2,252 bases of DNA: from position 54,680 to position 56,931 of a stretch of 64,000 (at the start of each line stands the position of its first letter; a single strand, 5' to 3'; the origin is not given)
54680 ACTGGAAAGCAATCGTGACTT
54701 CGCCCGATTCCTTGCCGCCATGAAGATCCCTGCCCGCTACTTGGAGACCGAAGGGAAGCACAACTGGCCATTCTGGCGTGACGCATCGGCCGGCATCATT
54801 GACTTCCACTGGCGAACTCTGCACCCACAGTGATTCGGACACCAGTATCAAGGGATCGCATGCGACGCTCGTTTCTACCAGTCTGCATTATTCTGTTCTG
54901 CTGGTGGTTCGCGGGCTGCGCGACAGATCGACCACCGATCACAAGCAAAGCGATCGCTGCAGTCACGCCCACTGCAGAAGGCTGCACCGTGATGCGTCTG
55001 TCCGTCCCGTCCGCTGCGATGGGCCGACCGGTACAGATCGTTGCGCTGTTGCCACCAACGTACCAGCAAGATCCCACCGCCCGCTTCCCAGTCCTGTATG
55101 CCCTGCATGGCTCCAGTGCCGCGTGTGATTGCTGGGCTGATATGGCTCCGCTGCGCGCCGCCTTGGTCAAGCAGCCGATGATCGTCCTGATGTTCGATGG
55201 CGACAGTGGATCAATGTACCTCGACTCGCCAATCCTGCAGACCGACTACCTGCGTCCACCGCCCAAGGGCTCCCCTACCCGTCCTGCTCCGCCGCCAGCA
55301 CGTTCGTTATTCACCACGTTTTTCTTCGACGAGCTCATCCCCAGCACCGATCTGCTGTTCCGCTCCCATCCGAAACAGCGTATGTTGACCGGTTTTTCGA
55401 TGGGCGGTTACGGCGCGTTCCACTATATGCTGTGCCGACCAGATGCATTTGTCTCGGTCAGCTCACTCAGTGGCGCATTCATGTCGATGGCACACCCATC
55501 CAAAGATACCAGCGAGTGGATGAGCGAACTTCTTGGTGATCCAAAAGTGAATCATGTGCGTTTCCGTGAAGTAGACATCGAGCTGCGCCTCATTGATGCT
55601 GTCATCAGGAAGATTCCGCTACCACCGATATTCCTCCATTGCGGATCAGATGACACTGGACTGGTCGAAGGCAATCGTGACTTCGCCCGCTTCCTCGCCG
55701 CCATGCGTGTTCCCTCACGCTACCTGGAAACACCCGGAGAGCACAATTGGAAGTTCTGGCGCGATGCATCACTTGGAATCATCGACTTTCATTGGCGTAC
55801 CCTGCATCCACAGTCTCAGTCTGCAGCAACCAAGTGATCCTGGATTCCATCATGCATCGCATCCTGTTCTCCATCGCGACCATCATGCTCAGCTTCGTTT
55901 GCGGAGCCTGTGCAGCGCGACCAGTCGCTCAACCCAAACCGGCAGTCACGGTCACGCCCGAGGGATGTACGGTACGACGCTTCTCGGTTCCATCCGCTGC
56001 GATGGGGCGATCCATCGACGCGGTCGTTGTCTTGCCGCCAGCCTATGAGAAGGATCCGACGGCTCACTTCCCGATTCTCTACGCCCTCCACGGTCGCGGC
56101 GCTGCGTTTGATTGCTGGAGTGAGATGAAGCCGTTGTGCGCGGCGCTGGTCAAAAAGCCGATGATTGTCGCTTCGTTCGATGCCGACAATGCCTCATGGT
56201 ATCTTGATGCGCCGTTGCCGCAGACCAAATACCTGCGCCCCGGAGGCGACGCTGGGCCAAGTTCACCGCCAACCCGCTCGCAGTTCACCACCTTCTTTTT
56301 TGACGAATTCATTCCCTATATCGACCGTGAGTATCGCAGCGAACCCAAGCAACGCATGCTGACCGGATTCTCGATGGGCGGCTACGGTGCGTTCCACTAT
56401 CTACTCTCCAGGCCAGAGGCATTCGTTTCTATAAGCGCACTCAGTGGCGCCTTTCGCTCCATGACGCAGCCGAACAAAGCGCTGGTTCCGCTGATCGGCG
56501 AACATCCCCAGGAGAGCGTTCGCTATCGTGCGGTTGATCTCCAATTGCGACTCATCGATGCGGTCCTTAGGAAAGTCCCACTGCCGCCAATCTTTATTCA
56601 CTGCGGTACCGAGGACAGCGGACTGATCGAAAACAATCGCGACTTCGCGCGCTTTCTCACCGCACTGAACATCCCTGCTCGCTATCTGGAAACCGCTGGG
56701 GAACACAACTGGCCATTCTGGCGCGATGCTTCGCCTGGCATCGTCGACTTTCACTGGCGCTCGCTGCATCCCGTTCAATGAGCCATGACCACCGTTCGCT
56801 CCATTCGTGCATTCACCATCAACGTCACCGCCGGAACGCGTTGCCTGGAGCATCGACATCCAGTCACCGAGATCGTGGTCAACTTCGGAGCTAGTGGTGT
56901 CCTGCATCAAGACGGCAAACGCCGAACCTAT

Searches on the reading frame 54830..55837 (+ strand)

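Call 31: search_protein_families(library=pfam, proteins=[window:54830-55837:+])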
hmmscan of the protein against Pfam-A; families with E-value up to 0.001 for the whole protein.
window:54830-55837:+ (335 aa): 1 family
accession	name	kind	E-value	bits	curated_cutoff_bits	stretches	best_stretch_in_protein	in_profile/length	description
PF00756.26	Esterase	-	1.8e-22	80.8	22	1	61-312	1-242/251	Putative esterase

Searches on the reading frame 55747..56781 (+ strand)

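Call 69: search_protein_families(library=pfam, proteins=[window:55747-56781:+], max_evalue=0.01)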
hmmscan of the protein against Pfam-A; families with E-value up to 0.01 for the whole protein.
window:55747-56781:+ (344 aa): 3 families
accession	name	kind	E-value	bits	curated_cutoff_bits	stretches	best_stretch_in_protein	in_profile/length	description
PF00756.26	Esterase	-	7.9e-23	81.9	22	1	83-327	1-242/251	Putative esterase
PF00561.26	Abhydrolase_1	-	7.4e-06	26.2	25.8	1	170-268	39-135/245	alpha/beta hydrolase fold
PF12146.15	Hydrolase_4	-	0.0016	18.2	27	1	186-239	63-114/239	Serine aminopeptidase, S33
